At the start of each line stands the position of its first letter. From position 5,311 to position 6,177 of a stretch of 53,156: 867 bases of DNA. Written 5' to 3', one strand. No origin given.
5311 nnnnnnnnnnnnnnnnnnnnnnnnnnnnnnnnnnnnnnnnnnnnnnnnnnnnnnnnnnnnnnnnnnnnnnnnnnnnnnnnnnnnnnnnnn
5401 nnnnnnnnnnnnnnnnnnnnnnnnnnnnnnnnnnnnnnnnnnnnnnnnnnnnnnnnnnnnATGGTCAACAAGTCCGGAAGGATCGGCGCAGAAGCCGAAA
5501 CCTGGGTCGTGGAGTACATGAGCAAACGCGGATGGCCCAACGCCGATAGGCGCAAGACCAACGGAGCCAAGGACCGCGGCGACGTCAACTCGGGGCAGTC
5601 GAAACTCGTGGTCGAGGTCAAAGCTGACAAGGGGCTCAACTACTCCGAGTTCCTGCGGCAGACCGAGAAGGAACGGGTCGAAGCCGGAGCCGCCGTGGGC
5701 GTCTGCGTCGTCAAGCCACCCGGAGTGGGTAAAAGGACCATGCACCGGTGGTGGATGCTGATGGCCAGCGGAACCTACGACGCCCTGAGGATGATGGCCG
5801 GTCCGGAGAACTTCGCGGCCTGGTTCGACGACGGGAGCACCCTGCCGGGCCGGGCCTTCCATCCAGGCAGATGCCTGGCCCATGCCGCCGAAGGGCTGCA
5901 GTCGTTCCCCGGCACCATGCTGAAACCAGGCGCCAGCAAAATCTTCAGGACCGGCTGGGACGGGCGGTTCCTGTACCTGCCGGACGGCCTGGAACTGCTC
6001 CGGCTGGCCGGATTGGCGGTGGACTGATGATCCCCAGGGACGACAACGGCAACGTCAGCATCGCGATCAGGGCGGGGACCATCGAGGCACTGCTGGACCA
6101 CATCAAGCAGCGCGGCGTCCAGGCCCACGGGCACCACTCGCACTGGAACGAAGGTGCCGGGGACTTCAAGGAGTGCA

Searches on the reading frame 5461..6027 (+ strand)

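Call 38: search_protein_families(library=pfam, proteins=[window:5461-6027:+], max_evalue=0.01)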
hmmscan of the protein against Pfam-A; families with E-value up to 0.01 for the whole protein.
window:5461-6027:+ (188 aa): 0 families

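Call 67: search_protein_families(library=phrogs, proteins=[window:5461-6027:+], max_evalue=0.001)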
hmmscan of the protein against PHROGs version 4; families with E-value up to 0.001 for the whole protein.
window:5461-6027:+ (188 aa): 1 family
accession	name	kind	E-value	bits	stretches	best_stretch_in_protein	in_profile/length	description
phrog_244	-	DNA, RNA and nucleotide metabolism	8.8e-16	59.8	1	1-105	4-105/186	RusA-like Holliday junction resolvase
